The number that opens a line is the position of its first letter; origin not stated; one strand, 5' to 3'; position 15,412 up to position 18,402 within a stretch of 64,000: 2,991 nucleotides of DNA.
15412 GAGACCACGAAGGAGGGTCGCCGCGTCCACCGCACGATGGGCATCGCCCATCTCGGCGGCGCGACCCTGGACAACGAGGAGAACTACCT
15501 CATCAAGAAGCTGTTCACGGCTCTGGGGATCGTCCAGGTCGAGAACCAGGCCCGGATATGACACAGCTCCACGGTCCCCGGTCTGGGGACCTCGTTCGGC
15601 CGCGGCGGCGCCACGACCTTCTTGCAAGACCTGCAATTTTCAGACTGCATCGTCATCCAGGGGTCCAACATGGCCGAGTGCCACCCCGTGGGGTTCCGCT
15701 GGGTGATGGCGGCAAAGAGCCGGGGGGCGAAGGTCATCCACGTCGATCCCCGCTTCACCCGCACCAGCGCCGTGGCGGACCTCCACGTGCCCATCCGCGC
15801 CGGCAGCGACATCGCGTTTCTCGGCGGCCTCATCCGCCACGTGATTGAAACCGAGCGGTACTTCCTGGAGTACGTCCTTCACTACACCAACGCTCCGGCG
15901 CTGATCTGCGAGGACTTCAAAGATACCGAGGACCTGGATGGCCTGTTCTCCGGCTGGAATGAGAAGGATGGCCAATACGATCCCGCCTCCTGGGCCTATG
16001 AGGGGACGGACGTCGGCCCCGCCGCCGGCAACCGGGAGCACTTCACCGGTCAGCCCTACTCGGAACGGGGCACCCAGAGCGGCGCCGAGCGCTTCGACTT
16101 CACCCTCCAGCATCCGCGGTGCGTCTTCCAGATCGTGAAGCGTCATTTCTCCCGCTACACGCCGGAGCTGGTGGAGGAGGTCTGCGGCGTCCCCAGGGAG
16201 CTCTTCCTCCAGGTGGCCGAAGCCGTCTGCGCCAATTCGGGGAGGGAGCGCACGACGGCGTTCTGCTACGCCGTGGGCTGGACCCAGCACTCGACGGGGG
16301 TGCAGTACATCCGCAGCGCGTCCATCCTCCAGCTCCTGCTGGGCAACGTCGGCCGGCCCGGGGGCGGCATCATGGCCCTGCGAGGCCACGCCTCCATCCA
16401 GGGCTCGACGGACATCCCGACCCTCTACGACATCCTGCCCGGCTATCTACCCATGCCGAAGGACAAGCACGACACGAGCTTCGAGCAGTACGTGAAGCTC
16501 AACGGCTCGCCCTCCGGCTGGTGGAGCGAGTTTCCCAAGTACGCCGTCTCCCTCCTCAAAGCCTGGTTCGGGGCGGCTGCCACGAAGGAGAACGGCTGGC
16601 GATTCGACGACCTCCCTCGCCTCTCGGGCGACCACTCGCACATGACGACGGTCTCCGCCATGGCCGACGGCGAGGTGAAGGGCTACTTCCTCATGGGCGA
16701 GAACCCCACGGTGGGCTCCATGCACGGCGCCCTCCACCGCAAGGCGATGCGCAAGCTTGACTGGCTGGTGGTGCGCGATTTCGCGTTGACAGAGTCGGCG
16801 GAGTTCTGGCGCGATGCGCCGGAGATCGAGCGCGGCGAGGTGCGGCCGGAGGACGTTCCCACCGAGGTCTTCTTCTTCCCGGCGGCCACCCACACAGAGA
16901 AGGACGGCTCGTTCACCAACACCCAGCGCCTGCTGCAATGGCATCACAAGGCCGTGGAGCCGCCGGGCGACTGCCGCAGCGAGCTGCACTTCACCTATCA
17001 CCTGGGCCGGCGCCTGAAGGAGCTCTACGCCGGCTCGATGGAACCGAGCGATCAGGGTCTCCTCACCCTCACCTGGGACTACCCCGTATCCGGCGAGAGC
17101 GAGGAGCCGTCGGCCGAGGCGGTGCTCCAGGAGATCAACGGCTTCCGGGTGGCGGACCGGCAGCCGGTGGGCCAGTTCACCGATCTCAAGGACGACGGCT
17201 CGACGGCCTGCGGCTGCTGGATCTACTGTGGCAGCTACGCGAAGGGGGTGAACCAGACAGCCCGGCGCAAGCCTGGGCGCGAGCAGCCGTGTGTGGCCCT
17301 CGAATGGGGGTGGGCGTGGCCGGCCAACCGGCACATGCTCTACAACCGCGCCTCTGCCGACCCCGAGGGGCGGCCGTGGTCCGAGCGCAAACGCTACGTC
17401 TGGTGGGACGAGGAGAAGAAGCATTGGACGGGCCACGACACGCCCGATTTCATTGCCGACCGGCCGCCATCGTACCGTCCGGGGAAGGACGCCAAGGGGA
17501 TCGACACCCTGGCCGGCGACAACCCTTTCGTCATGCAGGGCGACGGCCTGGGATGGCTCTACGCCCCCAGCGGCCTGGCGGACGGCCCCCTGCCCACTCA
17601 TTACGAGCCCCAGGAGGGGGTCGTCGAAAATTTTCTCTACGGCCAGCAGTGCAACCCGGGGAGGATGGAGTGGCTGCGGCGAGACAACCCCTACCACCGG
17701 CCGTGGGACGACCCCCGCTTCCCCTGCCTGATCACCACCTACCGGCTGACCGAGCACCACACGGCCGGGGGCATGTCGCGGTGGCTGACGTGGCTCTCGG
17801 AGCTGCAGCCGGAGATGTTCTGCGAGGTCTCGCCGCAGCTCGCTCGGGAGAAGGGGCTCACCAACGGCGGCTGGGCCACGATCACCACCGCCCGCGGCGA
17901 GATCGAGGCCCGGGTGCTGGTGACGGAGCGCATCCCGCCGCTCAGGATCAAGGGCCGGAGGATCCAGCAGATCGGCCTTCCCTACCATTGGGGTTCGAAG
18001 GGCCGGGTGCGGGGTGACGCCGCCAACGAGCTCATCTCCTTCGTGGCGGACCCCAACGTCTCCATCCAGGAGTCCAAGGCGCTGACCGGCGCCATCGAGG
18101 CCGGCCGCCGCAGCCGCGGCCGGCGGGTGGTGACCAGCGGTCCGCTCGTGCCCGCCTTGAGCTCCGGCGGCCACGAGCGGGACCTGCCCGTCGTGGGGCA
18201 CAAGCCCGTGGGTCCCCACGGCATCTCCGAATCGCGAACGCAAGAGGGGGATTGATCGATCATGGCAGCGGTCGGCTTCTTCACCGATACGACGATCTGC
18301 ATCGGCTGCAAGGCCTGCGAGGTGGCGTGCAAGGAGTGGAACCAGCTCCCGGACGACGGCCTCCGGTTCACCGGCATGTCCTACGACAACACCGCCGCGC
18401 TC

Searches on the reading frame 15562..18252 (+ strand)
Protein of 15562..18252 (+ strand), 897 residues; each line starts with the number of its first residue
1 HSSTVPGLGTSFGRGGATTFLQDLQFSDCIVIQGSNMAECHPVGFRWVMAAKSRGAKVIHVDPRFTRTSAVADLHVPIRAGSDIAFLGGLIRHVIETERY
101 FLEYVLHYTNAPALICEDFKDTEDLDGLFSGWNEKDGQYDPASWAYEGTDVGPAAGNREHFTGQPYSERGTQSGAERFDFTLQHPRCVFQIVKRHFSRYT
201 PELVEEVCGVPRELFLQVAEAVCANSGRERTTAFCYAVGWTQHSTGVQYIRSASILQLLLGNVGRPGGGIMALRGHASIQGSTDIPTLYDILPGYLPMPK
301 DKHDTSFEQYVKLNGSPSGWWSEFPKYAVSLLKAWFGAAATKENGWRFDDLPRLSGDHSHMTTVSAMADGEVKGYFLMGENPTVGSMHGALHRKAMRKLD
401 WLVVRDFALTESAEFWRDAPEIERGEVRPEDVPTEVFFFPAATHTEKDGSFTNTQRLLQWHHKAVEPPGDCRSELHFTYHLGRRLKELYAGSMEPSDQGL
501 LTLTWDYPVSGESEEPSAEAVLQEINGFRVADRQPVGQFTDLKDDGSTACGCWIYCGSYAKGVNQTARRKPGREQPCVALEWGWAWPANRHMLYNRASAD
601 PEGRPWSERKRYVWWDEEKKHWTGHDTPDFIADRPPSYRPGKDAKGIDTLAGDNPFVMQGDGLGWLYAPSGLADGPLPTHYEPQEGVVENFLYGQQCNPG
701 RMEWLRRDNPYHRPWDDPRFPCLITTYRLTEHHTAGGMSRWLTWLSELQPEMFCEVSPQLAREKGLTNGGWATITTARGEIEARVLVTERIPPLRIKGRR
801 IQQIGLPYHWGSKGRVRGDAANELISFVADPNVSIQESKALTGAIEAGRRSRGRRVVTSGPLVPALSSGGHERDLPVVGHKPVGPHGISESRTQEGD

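Call 42: search_protein_families(library=pfam, proteins=[window:15562-18252:+], max_evalue=0.00001)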
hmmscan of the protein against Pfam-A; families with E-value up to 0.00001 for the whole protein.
window:15562-18252:+ (897 aa): 2 families
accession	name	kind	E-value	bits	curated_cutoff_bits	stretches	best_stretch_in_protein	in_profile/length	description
PF00384.28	Molybdopterin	-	1.3e-24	87.3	24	2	19-414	100-302/353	Molybdopterin oxidoreductase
PF01568.27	Molydop_binding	-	1.2e-13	51.4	26.8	1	724-839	3-107/110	Molydopterin dinucleotide binding domain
